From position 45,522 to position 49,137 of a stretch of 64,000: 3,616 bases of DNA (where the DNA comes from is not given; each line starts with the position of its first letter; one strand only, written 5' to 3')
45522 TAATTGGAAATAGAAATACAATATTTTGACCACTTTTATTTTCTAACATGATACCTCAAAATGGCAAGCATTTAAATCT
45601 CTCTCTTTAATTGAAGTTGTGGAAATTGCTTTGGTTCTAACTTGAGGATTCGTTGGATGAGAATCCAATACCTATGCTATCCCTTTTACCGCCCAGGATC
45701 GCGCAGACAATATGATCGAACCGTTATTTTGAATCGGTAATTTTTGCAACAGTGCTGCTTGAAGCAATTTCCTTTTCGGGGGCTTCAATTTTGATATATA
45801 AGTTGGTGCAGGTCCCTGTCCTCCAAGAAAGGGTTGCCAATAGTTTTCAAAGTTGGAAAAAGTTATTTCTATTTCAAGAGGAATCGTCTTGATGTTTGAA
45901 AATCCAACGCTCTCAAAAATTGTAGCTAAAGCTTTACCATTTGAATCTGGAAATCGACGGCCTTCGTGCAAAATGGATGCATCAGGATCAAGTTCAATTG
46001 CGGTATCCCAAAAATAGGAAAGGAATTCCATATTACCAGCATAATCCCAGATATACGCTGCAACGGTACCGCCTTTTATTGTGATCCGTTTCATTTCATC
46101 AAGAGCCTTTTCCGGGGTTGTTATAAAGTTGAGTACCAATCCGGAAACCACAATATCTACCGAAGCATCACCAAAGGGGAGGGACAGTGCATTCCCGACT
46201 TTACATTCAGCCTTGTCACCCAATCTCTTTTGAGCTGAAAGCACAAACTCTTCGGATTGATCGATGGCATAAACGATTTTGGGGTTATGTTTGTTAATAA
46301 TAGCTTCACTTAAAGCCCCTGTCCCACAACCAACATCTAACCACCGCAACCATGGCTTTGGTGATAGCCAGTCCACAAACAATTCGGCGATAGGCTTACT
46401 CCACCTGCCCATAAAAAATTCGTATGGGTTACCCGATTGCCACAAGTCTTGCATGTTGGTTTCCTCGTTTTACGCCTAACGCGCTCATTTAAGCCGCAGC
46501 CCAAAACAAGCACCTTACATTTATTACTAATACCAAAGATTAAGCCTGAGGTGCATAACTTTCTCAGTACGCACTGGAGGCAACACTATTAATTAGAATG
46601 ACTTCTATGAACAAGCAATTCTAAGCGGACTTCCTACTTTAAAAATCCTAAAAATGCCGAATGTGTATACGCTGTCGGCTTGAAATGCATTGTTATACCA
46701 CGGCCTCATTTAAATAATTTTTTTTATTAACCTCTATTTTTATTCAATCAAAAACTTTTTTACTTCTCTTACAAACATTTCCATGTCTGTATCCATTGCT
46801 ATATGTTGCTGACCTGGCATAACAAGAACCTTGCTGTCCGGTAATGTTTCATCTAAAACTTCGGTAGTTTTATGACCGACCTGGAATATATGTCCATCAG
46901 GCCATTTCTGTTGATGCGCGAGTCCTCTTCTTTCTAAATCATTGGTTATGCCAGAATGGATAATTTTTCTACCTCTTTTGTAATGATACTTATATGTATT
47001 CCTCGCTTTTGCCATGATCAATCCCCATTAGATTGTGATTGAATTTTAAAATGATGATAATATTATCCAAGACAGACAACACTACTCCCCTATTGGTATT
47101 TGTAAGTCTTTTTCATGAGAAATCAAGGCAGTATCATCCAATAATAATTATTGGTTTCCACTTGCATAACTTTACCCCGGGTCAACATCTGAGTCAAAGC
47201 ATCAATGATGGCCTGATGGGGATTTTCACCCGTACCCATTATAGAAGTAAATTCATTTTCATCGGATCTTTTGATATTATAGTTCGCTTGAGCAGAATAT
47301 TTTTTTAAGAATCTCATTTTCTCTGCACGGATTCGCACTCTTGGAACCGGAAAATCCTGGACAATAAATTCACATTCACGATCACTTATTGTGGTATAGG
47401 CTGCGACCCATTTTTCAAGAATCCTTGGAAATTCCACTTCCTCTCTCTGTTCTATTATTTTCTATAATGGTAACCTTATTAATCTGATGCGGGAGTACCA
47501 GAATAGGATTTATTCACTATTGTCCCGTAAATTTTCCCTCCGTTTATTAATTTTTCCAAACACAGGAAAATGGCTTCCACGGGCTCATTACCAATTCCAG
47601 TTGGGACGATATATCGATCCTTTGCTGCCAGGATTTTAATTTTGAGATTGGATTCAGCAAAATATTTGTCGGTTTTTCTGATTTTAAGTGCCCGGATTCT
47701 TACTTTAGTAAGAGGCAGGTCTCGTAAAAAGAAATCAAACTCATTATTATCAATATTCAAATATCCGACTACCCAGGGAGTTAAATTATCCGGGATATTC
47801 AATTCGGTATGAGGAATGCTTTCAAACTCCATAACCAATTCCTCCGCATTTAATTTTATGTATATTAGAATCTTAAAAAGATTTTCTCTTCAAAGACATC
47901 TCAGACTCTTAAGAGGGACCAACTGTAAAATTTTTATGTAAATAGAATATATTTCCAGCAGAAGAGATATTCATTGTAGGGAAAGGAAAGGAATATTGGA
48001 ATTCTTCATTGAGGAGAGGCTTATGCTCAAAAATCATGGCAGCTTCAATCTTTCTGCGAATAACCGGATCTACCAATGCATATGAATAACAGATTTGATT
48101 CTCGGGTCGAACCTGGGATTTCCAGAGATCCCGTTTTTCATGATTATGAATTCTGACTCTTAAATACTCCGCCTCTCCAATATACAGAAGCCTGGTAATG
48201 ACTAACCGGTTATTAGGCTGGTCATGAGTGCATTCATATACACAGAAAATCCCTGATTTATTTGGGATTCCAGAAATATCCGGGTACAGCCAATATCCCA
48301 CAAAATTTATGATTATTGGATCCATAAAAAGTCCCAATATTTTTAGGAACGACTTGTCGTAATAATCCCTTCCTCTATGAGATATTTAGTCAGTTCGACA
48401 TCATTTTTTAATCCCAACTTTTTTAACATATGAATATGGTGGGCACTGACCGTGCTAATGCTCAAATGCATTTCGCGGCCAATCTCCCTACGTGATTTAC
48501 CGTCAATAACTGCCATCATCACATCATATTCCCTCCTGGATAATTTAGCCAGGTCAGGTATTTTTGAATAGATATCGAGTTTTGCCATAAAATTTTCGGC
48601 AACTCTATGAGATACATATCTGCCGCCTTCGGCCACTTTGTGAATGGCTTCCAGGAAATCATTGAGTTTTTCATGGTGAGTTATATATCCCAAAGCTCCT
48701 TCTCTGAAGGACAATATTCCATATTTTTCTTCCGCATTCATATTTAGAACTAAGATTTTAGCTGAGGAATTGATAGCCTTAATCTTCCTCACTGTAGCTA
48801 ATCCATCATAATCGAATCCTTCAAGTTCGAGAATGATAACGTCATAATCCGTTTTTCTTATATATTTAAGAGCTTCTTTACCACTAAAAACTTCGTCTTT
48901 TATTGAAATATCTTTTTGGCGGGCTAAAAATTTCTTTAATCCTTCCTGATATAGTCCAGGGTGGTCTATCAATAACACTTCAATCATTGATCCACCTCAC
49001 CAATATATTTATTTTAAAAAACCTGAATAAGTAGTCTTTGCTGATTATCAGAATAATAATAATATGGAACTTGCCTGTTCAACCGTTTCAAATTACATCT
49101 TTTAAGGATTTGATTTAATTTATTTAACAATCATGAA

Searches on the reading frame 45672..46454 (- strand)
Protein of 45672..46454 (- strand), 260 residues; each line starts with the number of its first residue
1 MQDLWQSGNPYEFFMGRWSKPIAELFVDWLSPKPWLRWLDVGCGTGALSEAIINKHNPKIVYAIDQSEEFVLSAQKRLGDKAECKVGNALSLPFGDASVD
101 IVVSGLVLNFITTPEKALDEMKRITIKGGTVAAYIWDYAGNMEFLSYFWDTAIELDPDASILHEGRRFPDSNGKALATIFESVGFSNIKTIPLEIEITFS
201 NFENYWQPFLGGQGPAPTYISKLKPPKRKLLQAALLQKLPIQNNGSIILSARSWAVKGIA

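Call 18: search_protein_families(library=pfam, proteins=[window:45672-46454:-], max_evalue=0.001)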
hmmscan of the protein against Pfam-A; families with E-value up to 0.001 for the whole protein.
window:45672-46454:- (260 aa): 8 families
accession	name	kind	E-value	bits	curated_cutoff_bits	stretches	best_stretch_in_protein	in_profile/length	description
PF08241.18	Methyltransf_11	-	2.3e-21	76.7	21.2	1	39-132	1-94/95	Methyltransferase domain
PF13649.12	Methyltransf_25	-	2.1e-16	60.8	27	1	39-129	2-97/97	Methyltransferase domain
PF13847.12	Methyltransf_31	-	5.8e-14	52.4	27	1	37-132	6-108/145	Methyltransferase domain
PF08242.18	Methyltransf_12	-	1.3e-11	45.5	30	1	39-130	1-97/98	Methyltransferase domain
PF01209.24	Ubie_methyltran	-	1.8e-09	37.8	20.1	1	31-132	44-150/233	ubiE/COQ5 methyltransferase family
PF13489.12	Methyltransf_23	-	3e-07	30.8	27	1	19-189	10-163/164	Methyltransferase domain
PF05175.20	MTS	-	9.1e-05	22.6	23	1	24-82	21-79/170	Methyltransferase small domain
PF07021.18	MetW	-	0.00063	19.9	21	1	37-126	16-103/193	Methionine biosynthesis protein MetW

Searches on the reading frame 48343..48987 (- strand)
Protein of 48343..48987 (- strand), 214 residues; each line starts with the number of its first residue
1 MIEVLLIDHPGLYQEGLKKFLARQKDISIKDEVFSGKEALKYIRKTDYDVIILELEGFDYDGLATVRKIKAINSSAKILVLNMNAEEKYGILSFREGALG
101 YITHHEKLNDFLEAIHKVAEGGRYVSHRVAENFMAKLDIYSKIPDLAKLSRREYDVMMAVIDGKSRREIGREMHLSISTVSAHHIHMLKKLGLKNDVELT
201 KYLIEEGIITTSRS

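Call 60: search_protein_families(library=pfam, proteins=[window:48343-48987:-], max_evalue=0.001)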
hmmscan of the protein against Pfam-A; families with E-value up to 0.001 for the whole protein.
window:48343-48987:- (214 aa): 3 families
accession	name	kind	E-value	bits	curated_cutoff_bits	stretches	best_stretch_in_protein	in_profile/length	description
PF00196.25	GerE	-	6.3e-15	55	23.5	1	148-202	2-56/57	Bacterial regulatory proteins, luxR family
PF00072.30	Response_reg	-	2.8e-13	50.4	30.2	1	4-115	1-110/111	Response regulator receiver domain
PF08281.18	Sigma70_r4_2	-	0.00033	20.7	25.7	0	146-183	8-46/54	Sigma-70, region 4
